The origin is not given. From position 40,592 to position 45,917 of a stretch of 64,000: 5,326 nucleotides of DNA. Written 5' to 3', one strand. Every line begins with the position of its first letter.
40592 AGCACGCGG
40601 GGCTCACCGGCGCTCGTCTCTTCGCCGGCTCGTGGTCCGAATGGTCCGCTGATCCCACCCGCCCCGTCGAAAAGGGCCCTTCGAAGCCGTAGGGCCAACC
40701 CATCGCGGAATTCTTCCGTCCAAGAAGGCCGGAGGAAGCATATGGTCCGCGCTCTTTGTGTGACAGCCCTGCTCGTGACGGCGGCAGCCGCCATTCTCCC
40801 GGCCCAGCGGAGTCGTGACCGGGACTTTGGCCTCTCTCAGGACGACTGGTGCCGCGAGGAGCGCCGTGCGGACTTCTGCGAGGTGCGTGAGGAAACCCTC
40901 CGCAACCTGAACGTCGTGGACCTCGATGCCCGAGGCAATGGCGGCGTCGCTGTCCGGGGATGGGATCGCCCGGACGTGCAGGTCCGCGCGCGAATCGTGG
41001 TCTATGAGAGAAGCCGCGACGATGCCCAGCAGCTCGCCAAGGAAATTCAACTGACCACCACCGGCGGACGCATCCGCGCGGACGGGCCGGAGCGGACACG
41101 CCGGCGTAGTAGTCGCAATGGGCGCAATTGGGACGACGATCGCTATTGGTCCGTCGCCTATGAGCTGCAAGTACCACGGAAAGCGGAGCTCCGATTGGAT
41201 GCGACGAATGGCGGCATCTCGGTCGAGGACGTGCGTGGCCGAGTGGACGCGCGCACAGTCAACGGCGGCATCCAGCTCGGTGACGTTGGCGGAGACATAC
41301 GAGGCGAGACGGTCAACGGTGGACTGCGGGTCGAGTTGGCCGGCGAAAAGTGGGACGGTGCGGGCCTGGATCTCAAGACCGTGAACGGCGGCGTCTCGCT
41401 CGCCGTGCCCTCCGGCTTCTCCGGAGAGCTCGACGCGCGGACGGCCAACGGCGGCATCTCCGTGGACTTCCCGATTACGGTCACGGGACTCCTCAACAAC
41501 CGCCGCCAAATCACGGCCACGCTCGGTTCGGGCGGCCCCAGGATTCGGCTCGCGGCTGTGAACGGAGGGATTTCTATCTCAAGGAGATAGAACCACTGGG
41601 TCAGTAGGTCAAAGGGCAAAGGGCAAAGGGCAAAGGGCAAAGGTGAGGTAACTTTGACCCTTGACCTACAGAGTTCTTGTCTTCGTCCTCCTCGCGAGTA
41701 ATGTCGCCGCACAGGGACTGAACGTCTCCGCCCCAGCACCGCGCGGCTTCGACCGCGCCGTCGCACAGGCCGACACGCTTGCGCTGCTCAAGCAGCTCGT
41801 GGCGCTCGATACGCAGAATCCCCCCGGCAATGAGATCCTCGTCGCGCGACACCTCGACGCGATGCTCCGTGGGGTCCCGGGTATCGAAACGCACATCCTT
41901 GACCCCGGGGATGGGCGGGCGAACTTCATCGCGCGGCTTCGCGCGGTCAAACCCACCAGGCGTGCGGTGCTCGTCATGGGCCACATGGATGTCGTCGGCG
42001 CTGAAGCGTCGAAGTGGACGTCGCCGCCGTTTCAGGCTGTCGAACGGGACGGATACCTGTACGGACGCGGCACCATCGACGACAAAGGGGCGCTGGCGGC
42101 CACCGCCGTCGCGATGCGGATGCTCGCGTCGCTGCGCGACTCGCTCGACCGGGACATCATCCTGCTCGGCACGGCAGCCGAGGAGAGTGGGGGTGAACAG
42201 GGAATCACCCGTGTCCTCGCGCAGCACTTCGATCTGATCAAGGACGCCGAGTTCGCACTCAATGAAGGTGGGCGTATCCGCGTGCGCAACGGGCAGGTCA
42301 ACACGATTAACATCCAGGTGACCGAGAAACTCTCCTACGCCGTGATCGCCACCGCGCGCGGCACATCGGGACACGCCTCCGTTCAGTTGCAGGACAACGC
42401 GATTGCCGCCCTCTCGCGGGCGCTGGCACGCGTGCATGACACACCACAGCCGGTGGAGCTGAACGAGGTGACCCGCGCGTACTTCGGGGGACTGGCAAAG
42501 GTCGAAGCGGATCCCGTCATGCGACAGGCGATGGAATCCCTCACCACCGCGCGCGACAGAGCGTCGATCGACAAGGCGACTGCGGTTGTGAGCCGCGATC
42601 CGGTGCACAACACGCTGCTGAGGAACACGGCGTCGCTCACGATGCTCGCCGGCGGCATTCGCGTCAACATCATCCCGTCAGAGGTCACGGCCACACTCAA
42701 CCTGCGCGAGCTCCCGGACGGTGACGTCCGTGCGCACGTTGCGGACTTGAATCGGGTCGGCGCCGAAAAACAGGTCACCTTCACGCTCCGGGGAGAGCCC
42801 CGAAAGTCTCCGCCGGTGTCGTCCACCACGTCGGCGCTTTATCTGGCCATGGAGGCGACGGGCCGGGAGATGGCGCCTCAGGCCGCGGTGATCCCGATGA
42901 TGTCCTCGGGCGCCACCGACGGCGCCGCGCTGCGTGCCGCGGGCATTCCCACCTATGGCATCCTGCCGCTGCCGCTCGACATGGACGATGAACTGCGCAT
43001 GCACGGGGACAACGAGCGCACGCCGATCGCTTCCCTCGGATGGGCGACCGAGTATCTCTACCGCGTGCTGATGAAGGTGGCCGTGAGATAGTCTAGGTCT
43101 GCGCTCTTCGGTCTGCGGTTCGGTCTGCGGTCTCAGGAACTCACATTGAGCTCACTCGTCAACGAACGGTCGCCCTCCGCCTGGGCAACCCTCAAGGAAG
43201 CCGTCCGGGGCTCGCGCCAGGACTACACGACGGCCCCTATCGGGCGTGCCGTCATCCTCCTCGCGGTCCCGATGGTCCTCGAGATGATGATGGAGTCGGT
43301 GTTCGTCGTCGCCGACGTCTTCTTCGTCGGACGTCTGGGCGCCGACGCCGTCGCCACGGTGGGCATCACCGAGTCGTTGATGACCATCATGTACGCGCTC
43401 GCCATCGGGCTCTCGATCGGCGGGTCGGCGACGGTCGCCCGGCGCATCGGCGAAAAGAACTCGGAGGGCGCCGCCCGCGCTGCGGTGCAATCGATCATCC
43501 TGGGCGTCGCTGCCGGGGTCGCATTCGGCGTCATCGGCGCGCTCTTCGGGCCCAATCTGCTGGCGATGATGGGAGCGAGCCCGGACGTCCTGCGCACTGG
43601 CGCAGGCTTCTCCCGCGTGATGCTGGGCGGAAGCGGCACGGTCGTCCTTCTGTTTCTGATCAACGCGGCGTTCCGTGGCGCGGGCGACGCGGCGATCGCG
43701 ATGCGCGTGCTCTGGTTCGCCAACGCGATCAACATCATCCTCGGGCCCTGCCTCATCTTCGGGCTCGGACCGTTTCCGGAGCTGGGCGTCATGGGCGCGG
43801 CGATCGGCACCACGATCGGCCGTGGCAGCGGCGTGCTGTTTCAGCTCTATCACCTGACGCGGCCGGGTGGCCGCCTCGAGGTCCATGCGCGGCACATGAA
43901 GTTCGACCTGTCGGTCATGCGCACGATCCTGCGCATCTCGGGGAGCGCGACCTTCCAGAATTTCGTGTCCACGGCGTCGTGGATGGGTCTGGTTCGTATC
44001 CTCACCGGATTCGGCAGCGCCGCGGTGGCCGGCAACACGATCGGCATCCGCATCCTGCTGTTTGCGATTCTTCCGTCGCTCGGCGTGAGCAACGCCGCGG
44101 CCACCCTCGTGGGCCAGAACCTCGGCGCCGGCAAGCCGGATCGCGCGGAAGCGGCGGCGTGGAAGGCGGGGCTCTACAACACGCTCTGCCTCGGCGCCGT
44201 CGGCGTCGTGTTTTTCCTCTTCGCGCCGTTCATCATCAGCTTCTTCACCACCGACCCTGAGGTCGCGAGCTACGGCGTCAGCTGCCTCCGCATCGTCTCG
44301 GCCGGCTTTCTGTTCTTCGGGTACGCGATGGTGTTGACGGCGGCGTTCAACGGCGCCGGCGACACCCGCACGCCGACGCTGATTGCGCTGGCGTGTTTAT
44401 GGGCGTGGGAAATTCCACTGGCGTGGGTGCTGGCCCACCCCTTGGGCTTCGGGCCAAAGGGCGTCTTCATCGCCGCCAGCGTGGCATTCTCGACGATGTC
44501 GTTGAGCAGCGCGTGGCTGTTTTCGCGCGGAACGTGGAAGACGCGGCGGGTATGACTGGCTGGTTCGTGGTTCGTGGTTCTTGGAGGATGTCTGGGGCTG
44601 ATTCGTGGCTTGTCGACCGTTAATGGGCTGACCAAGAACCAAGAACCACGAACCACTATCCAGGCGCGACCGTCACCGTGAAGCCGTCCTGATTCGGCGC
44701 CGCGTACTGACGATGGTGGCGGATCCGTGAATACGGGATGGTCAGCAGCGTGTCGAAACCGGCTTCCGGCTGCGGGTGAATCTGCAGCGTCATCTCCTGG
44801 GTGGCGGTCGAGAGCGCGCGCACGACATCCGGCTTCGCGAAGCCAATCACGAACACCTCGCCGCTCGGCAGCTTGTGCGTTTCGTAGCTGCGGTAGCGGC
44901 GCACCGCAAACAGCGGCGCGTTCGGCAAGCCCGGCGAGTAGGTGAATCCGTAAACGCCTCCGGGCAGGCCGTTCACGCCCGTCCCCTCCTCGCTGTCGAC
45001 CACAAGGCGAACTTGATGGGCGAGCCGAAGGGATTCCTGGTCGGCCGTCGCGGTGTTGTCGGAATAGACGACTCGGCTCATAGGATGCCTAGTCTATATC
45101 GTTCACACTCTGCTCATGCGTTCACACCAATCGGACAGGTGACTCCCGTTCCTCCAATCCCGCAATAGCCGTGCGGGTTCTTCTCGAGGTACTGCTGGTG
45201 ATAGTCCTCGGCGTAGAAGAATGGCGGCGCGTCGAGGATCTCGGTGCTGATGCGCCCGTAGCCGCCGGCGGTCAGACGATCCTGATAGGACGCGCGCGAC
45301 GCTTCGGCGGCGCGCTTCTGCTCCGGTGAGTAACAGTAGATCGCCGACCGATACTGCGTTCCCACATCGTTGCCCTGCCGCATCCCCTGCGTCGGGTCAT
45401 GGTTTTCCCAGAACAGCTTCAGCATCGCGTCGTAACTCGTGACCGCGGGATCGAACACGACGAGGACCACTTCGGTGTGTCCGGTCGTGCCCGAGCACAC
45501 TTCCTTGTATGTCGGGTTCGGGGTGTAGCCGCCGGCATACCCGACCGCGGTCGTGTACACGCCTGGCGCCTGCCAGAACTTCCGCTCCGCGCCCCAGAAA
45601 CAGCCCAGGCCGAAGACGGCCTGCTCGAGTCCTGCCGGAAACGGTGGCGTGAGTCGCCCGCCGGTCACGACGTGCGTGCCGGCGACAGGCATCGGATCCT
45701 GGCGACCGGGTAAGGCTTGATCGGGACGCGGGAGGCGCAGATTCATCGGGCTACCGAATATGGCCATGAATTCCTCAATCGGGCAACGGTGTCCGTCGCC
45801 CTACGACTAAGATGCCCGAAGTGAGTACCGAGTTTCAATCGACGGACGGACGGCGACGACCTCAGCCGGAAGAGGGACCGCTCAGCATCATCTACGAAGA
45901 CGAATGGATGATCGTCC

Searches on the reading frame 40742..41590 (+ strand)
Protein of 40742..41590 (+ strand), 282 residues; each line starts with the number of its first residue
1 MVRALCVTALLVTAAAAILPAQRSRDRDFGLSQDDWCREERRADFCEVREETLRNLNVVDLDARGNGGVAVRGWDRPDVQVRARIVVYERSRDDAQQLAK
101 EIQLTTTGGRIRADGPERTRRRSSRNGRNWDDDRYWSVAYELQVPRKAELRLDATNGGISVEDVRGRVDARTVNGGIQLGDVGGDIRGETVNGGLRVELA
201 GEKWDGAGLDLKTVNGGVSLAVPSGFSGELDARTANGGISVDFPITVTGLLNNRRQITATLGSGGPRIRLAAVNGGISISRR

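Call 61: search_protein_families(library=pfam, proteins=[window:40742-41590:+], max_evalue=0.0001)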
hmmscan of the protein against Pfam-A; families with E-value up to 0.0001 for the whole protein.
window:40742-41590:+ (282 aa): 1 family
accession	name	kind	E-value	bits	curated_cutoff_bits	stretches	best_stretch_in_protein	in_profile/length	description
PF13349.12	DUF4097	-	4.2e-07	30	22.9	1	149-279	119-246/247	Toastrack DUF4097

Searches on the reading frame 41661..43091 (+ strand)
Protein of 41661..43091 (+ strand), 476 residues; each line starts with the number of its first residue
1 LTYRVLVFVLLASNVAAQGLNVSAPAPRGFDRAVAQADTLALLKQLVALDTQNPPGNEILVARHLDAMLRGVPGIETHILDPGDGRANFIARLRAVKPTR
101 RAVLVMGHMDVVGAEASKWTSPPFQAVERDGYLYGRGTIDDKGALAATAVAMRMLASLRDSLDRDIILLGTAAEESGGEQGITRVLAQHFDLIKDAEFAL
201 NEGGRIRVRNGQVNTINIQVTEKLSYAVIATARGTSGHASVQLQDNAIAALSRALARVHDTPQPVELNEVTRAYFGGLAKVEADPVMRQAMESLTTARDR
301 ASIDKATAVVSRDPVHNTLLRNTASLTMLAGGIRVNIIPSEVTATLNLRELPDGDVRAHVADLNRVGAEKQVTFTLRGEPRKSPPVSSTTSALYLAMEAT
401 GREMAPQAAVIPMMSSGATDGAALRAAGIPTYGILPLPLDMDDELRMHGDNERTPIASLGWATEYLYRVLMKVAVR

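Call 61: search_protein_families(library=pfam, proteins=[window:41661-43091:+], max_evalue=0.0001)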
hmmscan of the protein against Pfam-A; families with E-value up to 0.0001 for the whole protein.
window:41661-43091:+ (476 aa): 3 families
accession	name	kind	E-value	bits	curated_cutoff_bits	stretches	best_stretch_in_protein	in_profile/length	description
PF01546.33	Peptidase_M20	-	1.7e-29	103.7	24.6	1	104-471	1-205/206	Peptidase family M20/M25/M40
PF07687.19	M20_dimer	-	1.7e-11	44.4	21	1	230-365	11-97/107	Peptidase dimerisation domain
PF04389.22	Peptidase_M28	-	1.8e-06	28.2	21.3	1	88-177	1-69/193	Peptidase family M28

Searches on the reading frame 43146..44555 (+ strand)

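Call 61: search_protein_families(library=pfam, proteins=[window:43146-44555:+], max_evalue=0.0001)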
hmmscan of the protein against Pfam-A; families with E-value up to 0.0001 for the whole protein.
window:43146-44555:+ (469 aa): 1 family
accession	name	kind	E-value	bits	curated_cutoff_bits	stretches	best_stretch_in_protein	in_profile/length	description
PF01554.23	MatE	-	1.4e-58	197.6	24.9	2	42-201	1-160/161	MatE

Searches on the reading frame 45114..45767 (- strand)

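Call 61: search_protein_families(library=pfam, proteins=[window:45114-45767:-], max_evalue=0.0001)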
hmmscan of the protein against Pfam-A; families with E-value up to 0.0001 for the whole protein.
window:45114-45767:- (217 aa): 1 family
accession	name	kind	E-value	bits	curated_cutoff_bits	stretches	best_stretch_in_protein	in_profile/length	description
PF01625.27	PMSR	-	1.5e-62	210.8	23.7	1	49-202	1-152/153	Peptide methionine sulfoxide reductase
